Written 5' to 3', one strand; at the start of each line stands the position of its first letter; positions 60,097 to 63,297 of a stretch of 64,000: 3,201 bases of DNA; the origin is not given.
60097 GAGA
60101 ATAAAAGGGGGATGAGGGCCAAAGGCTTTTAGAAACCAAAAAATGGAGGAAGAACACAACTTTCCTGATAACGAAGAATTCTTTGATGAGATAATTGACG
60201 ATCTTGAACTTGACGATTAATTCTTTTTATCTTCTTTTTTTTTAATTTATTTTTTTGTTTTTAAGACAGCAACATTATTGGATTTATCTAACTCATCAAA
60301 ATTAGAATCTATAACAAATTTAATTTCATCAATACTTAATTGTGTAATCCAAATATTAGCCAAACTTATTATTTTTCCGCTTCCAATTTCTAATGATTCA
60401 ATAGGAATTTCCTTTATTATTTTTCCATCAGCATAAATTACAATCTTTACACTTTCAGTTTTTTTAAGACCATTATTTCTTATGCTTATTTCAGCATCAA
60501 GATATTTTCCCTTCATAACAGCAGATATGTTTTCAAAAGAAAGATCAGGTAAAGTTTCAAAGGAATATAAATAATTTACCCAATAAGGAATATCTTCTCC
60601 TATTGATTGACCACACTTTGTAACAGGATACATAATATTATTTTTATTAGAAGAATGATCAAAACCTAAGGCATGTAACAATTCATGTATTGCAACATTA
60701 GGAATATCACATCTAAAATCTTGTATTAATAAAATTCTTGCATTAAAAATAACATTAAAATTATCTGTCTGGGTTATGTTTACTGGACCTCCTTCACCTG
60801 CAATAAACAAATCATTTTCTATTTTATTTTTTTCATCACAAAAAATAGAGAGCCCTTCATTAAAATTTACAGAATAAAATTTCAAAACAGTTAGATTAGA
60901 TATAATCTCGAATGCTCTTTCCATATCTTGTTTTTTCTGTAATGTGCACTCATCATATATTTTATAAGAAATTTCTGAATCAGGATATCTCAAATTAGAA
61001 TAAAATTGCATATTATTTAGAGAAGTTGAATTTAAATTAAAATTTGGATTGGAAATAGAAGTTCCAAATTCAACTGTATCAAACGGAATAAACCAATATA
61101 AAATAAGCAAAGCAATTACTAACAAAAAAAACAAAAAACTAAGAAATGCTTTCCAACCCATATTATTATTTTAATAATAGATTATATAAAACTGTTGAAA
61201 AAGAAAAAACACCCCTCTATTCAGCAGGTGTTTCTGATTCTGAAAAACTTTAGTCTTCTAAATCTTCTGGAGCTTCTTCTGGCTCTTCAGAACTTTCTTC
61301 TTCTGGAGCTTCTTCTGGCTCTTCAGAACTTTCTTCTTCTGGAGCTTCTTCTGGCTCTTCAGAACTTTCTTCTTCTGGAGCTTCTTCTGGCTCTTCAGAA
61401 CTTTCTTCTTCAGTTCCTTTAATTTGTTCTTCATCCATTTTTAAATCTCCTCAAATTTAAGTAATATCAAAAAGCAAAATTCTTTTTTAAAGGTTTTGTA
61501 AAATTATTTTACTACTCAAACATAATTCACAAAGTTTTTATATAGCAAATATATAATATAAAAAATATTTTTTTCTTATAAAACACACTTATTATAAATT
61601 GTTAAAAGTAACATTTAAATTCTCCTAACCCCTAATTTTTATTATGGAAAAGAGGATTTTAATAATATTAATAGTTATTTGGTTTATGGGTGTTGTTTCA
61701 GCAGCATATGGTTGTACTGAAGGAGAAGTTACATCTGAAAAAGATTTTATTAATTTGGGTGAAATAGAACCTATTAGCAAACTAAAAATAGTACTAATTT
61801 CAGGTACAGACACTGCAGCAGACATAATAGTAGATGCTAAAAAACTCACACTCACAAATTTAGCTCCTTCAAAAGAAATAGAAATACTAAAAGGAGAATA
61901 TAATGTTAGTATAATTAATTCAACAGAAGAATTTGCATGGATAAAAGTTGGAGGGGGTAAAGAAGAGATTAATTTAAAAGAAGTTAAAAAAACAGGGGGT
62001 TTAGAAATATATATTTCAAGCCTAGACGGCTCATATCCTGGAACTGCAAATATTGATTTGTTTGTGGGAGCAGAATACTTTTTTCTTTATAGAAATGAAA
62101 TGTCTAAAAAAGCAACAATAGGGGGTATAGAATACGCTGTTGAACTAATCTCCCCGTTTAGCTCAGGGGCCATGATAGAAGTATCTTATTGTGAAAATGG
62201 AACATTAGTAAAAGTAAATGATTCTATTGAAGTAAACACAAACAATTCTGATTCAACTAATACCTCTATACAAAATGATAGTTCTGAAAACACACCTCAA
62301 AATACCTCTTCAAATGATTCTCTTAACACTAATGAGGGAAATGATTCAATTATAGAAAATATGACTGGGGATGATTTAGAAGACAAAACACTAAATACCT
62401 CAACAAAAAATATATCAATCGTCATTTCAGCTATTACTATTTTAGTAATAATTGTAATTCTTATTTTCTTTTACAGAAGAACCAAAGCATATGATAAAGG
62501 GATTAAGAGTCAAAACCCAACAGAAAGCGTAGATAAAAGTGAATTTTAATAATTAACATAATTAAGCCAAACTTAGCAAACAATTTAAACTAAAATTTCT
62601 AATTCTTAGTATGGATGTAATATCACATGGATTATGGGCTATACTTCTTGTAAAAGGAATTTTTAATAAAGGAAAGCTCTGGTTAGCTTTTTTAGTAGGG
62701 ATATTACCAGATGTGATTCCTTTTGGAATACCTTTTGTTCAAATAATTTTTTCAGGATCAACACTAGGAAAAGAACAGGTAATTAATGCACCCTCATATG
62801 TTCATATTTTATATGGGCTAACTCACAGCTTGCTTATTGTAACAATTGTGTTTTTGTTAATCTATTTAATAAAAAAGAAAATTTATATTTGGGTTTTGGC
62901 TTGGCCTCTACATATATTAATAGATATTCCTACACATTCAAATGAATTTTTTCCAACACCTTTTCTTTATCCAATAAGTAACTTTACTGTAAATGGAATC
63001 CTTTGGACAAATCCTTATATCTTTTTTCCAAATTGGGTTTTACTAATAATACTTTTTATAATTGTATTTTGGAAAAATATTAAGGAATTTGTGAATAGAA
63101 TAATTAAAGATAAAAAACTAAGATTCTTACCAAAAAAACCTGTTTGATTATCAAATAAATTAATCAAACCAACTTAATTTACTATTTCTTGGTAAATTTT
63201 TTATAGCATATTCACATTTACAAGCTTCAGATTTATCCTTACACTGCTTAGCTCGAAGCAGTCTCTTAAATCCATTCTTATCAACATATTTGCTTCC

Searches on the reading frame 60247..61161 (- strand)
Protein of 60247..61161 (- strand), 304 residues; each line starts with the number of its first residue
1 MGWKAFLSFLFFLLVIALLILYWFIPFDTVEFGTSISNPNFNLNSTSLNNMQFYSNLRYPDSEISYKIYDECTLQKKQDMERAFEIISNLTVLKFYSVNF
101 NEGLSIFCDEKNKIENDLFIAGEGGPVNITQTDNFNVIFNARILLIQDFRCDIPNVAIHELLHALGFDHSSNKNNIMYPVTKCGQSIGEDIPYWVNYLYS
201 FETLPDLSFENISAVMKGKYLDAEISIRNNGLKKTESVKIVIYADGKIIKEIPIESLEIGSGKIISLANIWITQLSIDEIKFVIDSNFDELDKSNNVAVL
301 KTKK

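Call 70: search_protein_families(library=pfam, max_evalue=0.001, proteins=[window:60247-61161:-])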
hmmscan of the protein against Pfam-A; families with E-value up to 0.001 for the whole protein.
window:60247-61161:- (304 aa): 3 families
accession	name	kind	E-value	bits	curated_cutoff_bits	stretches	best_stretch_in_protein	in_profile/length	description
PF00413.30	Peptidase_M10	-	7.3e-10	39.4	24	1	64-182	7-137/159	Matrixin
PF07705.17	CARDB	-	1.6e-08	35.1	22.7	1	205-298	2-99/101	CARDB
PF01400.30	Astacin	-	1.7e-07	31.5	22.5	1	59-173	2-98/189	Astacin (Peptidase family M12A)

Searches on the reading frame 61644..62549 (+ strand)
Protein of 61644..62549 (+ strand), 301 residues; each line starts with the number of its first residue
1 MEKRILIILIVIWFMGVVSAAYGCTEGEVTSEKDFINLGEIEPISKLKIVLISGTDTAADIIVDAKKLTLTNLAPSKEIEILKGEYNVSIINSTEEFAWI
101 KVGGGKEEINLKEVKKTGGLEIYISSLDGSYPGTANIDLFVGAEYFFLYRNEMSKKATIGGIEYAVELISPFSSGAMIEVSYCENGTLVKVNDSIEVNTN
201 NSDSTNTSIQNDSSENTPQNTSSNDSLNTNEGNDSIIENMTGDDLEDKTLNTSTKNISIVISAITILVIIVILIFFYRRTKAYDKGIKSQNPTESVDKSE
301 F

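Call 70: search_protein_families(library=pfam, max_evalue=0.001, proteins=[window:61644-62549:+])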
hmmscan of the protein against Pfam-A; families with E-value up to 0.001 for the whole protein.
window:61644-62549:+ (301 aa): 1 family
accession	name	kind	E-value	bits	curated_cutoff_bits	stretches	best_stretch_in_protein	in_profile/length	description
PF02009.21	RIFIN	-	0.00024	21.5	32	1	195-281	222-313/327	Rifin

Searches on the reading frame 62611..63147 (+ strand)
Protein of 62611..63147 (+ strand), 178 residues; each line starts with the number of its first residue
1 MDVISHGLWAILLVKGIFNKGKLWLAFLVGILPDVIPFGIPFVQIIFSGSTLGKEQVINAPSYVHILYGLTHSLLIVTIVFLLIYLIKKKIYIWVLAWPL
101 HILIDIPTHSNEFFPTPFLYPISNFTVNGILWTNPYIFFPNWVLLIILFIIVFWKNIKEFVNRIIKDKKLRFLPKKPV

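Call 70: search_protein_families(library=pfam, max_evalue=0.001, proteins=[window:62611-63147:+])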
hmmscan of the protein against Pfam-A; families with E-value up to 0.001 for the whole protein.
window:62611-63147:+ (178 aa): 1 family
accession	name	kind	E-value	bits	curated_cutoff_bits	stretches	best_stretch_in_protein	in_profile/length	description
PF04307.19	YdjM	-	8.3e-08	32.4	29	1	1-155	1-150/176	YdjM inner membrane protein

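Call 73: find_encoding_contigs(protein=window:62611-63147:+, flank=10000, max_places=2)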
Protein window:62611-63147:+ (178 aa): 6 contigs read that carry it; 2 places shown.
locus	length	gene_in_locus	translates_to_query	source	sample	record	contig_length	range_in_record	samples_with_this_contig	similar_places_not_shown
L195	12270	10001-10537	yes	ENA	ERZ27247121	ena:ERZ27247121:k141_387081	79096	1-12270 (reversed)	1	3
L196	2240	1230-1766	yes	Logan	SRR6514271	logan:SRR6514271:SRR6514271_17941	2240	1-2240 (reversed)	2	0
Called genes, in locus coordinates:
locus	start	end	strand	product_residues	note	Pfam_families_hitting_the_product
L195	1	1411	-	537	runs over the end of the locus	PF00118:Cpn60_TCP1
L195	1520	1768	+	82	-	-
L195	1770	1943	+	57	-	-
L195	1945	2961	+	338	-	-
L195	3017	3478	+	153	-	-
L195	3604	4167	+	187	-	PF00571:CBS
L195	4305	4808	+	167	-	-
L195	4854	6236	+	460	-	-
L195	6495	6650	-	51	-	-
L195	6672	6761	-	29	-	-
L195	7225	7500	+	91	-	-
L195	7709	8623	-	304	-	PF01400:Astacin (weak), PF00413:Peptidase_M10, PF07705:CARDB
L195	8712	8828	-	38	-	-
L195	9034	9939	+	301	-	-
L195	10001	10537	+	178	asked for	PF04307:YdjM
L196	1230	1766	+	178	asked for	PF04307:YdjM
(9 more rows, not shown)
